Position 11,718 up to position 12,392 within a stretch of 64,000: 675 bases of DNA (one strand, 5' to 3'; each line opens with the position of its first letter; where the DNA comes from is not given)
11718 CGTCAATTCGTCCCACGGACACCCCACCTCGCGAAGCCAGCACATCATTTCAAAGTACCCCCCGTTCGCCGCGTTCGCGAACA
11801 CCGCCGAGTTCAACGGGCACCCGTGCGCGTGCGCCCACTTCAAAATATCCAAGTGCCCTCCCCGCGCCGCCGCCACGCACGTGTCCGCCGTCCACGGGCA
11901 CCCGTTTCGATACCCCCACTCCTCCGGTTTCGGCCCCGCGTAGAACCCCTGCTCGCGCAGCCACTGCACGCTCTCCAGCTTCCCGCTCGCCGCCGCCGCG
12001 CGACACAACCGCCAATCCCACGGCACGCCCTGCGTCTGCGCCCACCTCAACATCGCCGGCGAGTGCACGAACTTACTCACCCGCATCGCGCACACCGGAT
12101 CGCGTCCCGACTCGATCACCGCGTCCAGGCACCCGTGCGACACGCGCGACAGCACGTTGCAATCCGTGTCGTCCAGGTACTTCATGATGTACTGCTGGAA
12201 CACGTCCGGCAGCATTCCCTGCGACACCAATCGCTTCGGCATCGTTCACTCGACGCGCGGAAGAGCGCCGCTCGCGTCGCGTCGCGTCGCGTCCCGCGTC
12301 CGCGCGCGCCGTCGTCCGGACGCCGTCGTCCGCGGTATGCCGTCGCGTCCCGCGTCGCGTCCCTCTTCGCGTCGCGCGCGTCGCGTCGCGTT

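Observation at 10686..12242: F-box-like protein with about 14 near-identical 33-aa Trp/Cys-containing ankyrin-like repeats (99-nt tandem array)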

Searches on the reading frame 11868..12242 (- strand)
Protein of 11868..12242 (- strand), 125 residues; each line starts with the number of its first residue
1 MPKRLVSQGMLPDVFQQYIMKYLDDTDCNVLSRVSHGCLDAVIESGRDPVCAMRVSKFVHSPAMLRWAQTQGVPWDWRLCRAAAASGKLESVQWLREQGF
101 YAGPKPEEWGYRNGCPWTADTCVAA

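Call 15: find_homologous_proteins(query=window:11883-12242:-, max_evalue=0.01)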
Query window:11883-12242:- (120 aa): 2 proteins with E <= 0.01 among 8 candidates.
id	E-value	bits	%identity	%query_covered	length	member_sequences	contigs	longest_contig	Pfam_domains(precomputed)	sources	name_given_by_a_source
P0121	2.6e-63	230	89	89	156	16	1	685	-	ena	-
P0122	7.3e-19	86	93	38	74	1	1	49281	-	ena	-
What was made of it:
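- Tried and rejected: Word-based homologue search with the N-terminal 120 aa (call 15): only two fragments of close orthologues.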

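Call 18: find_related_loci(query=window:11883-12242:-, collection=metagenome_contigs, flank=6000)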
Query window:11883-12242:- (120 aa) in metagenome_contigs; peptide patterns used: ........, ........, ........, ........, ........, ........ (x = any residue, [..] = any of these).
199 stretches matched a pattern; 23 encode a relative of the query (tblastn E <= 1e-3); 23 distinct loci.
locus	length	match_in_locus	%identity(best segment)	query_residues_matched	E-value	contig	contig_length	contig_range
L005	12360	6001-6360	100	1-120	2e-81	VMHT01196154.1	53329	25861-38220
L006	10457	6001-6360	98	1-120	2e-80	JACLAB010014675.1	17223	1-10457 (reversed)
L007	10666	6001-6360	91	1-120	1e-74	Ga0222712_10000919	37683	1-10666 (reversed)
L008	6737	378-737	91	1-120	5e-74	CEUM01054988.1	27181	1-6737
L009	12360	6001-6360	91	1-120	5e-74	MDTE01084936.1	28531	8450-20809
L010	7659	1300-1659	91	1-120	5e-74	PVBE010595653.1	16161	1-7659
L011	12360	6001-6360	88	1-120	5e-73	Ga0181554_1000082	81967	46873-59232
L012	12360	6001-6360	88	1-120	5e-73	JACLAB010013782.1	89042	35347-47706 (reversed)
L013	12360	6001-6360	88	1-120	5e-73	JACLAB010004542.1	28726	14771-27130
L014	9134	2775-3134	88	1-120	5e-73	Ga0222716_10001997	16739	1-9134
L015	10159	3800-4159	87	1-120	1e-72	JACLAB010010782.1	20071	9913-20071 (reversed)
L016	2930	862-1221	87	1-120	3e-73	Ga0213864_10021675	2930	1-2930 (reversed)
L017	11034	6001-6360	87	1-120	1e-72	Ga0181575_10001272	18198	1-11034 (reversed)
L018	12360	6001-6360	87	1-120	1e-72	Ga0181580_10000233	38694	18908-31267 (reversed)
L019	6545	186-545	87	1-120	1e-72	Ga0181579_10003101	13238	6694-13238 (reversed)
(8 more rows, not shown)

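Call 59: search_protein_representatives(protein=window:11868-12242:-)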
Query: 125 residues. Proteins with E-value up to 0.001 (for the whole library): 5324; up to 1e-10: 844; up to 1e-30: 7. The best 150 are listed.
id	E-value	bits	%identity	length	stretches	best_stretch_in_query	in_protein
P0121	2.8e-67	241.3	79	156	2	14-125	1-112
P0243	8.7e-36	139.3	37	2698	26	61-107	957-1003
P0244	9.2e-35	135.9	40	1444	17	64-99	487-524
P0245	2.8e-34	134.4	98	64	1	1-63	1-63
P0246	8.5e-32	126.3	45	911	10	63-99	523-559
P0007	4.7e-31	124.0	46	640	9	63-124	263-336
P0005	7.1e-31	123.4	42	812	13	53-99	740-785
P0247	7.7e-30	120.0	44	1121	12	64-99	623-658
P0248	8.9e-29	116.6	47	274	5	16-98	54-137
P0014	1.2e-28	116.1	40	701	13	64-99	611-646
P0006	1.3e-28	116.0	38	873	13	64-124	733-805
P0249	2.7e-28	115.0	44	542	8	20-79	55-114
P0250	1.0e-26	109.9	35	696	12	64-99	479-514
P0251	2.0e-26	108.9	42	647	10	65-123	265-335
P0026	3.0e-26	108.4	42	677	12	64-97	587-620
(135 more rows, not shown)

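Call 62: search_protein_families(library=pfam, alignment_id=A6, max_evalue=0.01)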
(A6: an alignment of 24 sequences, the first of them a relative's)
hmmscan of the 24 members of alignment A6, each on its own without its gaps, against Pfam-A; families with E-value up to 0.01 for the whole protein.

A. member 1, P0248 (274 aa): 9 families
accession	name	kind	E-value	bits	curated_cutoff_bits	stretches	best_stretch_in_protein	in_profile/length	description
PF13637.12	Ank_4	-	2.5e-18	66.2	22.7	3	174-215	2-49/50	Ankyrin repeats (many copies)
PF12796.13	Ank_2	-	3.2e-13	50.5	27.3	3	176-251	4-88/90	Ankyrin repeats (3 copies)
PF00023.36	Ank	-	2.4e-12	46.8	21.1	0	176-194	9-27/33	Ankyrin repeat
PF13606.12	Ank_3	-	2.9e-09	36.7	22.3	0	203-221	9-27/30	Ankyrin repeat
PF13857.12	Ank_5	-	8.8e-07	29.6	27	0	176-196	23-43/56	Ankyrin repeats (many copies)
PF10756.15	bPH_6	-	0.00012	22.5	22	0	122-143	5-26/73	Bacterial PH domain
PF24521.3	Ank_KRIT1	-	0.00041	20.5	80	0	169-219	18-69/149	KRIT1 ankyrin-repeats domain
PF09652.15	Cas_VVA1548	-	0.0039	17.8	25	0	154-171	6-23/91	Putative CRISPR-associated protein (Cas_VVA1548)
PF01467.32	CTP_transf_like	-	0.0049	17.5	21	0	178-192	10-24/133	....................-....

B. families by the number of members that match (of 24 scanned): 16 families
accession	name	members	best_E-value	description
PF13637.12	Ank_4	24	8.5e-34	Ankyrin repeats (many copies)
PF13857.12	Ank_5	21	2.6e-17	Ankyrin repeats (many copies)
PF12796.13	Ank_2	19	3.2e-32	Ankyrin repeats (3 copies)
PF13606.12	Ank_3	15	1.6e-22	Ankyrin repeat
PF00023.36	Ank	14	5.1e-22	Ankyrin repeat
PF24521.3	Ank_KRIT1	6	6.9e-08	KRIT1 ankyrin-repeats domain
PF00646.38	F-box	3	2.3e-05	F-box domain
PF01467.32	CTP_transf_like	2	0.0038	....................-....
PF00271.37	Helicase_C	1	2.1e-23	Helicase conserved C-terminal domain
PF12937.12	F-box-like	1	4.2e-06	F-box-like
PF10756.15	bPH_6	1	0.00012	Bacterial PH domain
PF08784.17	RPA_C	1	0.00027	Replication protein A C terminal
PF03128.19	CXCXC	1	0.0012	CXCXC repeat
PF09652.15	Cas_VVA1548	1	0.0039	Putative CRISPR-associated protein (Cas_VVA1548)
PF13340.11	DUF4096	1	0.0056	Putative transposase of IS4/5 family (DUF4096)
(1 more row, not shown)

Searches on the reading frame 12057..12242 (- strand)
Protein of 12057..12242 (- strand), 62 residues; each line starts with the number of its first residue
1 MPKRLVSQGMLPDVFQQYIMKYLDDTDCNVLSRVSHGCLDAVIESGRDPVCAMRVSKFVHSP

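Call 40: search_solved_structures(query=window:12057-12242:-, max_evalue=10, show_alignments=3)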
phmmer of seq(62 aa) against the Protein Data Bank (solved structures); distinct sequences matched with E-value up to 10: 1.
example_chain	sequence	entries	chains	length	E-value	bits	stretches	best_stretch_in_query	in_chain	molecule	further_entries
4n81_A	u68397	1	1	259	1.7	12.4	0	11-51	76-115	Inositol monophosphatase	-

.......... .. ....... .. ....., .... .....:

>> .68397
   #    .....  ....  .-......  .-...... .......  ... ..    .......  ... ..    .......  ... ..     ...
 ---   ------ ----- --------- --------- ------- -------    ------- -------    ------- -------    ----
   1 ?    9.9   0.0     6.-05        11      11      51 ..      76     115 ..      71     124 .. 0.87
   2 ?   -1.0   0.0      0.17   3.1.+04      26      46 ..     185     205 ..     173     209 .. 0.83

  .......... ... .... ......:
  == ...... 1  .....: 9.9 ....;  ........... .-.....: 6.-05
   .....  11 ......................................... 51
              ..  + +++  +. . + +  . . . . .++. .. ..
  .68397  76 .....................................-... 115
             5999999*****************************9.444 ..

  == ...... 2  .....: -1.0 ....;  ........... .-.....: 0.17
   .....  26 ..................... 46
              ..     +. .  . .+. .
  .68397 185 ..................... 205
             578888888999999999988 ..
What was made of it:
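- phmmer of the N-terminus against PDB finds no F-box (call 40).
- Tried and rejected: phmmer of aa 1-62 against PDB (call 40): only a chance hit, inositol monophosphatase at E 1.7.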

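Call 57: predict_structure(alignment_id=A5)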
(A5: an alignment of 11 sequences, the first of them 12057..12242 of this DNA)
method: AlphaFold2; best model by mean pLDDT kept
length: 62 residues; sequences in the alignment: 11
mean_pLDDT: 75.8   pTM: 0.52
mean pLDDT of the five models: 75.8, 74.1, 73.9, 73.1, 72.4
residues with pLDDT >= 90: 6; 70-90: 35; 50-70: 17; < 50: 4
segments of 3 or more residues with pLDDT < 50: 60-62
pLDDT, mean of each block of 10 residues (from residue 1): 60 88 89 87 82 55 47
secondary structure, 60 per line:
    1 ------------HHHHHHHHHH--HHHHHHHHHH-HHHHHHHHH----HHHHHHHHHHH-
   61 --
elements in order: H13-22 H25-34 H36-44 H49-59
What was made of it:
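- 12105..12224 (-): F-box-like module, aa 7-46 (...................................). Predicted helices at 13-22, 25-31/34 and 36-44. AlphaFold2 (AF2) pLDDT is 82-89 for residues 11-50 (call 57).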

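Call 60: fold_search(model_id=the predicted structure, library=pdb)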
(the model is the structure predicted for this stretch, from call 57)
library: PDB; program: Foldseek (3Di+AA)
matches with E <= 10: 45; with E <= 0.001: 0
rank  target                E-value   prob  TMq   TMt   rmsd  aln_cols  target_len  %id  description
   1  8ucs_H                1.3e+00  0.23  0.40  0.31   4.7        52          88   15  Cryo-EM structure of the flagellar MotAB stator bound to FliG (released 2024-01-24)
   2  9lx2_A                2.2e+00  0.09  0.31  0.29   9.8        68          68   18  anti-CRISPR-associated protein, Aca11 (released 2025-11-12)
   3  9lx2_B                2.4e+00  0.09  0.31  0.30   9.5        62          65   18  anti-CRISPR-associated protein, Aca11 (released 2025-11-12)
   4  8rg0_I                2.7e+00  0.07  0.27  0.21   8.5        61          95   16  Structure of human eIF3 core from closed 48S translation initiation complex (released 2024-08-14)
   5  8gpv                  3.1e+00  0.16  0.43  0.14   4.8        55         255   14  Cytoplasmic domain structure of the MgtE Mg2+ channel from Clostridiales bacterium (released 2023-04-19)
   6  1fs2_A                3.3e+00  0.47  0.50  0.13   2.3        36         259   25  INSIGHTS INTO SCF UBIQUITIN LIGASES FROM THE STRUCTURE OF THE SKP1-SKP2 COMPLEX (released 2000-11-29)
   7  3v7d_D                3.7e+00  0.21  0.49  0.08   7.1        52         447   23  Crystal Structure of ScSkp1-ScCdc4-pSic1 peptide complex (released 2012-05-02)
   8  6m3g                  3.7e+00  0.07  0.31  0.08  12.3        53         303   19  Crystal structure of human HPF1 (released 2021-03-03)
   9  6o60_C                4.0e+00  0.33  0.50  0.09   3.0        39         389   18  Crystal structure of GGTase3-FBXL2-SKP1 complex (released 2019-06-26)
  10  2xcj_A                4.0e+00  0.04  0.23  0.19   8.7        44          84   27  Crystal structure of P2 C, the immunity repressor of temperate E. coli phage P2 (released 2010-07-28)
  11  6wnx_D                4.8e+00  0.14  0.47  0.08  10.8        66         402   15  FBXW11-SKP1 in complex with a pSer33/pSer37 Beta-Catenin peptide (released 2020-05-06)
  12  3v7d_B                4.8e+00  0.14  0.49  0.08   8.1        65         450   22  Crystal Structure of ScSkp1-ScCdc4-pSic1 peptide complex (released 2012-05-02)
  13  1qc7_B                4.8e+00  0.13  0.44  0.35   4.1        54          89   15  T. MARITIMA FLIG C-TERMINAL DOMAIN (released 1999-08-13)
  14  2ovq_B                5.1e+00  0.11  0.44  0.07   7.9        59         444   12  Structure of the Skp1-Fbw7-CyclinEdegC complex (released 2007-04-24)
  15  9xrl_A                5.8e+00  0.35  0.50  0.07   0.7        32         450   22  Structure of mouse cytoplasmic lattice (CPL) repeating unit (released 2026-03-18)
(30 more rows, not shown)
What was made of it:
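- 12105..12224 (-): About 22 of the 45 listed Foldseek hits are Skp1-bound F-box proteins, though all have E > 1 (call 60).
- On F-box: Superposition on Skp1-bound F-boxes gives rmsd 0.7-2.3 A, but with E > 1 (call 60).
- Three predicted helices superpose on Skp1-bound F-boxes at 0.7-2.3 A over 30-36 residues (calls 57, 60). That model was also built on an alignment containing true F-boxes, which may bias it (calls 57, 60).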

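Call 65: search_solved_structures(query=A7, max_evalue=10, show_alignments=2)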
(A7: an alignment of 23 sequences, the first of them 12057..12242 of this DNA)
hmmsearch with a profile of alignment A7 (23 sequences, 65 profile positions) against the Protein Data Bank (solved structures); distinct sequences matched with E-value up to 10: 7.
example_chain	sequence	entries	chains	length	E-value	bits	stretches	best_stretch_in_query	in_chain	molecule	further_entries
2ols_A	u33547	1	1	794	0.53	13.4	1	22-50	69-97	Phosphoenolpyruvate synthase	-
8gpv_A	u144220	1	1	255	0.59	13.2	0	7-30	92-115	Magnesium transporter MgtE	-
9x5g_C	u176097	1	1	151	0.81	12.8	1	13-42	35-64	F-box protein GID2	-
9lun_C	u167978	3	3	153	0.83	12.7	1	13-42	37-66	F-box protein GID2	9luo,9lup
9o4k_C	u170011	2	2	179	1.1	12.4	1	13-42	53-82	F-box protein GID2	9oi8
1w6x_A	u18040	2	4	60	1.6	11.9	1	31-48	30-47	NEUTROPHIL CYTOSOL FACTOR 4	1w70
2ftc_C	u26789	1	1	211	1.7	11.8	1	18-43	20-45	Mitochondrial 39S ribosomal protein L3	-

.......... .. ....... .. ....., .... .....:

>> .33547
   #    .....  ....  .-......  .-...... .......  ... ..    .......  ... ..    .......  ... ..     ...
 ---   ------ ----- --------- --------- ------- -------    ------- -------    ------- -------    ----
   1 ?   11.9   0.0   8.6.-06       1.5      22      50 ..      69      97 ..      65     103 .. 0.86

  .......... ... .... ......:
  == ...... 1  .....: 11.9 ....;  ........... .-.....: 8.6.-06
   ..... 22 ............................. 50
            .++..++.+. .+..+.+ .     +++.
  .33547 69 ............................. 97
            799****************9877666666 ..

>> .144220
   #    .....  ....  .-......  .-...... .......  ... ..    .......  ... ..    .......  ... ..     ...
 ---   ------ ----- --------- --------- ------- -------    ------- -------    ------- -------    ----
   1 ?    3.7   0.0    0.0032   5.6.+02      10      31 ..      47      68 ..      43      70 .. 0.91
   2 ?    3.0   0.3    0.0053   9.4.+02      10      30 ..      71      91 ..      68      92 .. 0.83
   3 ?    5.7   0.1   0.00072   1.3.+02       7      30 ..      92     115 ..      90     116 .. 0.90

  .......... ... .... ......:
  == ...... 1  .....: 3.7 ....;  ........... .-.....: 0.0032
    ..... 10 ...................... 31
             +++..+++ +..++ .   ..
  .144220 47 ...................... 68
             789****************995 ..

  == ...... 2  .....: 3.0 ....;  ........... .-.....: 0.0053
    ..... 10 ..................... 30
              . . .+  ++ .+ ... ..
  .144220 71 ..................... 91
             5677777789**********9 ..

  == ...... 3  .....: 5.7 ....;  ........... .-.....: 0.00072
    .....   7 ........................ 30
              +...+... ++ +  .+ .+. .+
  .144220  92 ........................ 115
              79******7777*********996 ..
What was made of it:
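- hmmsearch with the subfamily profile A7 reaches F-box protein GID2 only at E ~0.8 (call 65).
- Tried and rejected: hmmsearch of A7 against PDB (call 65): not significant.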
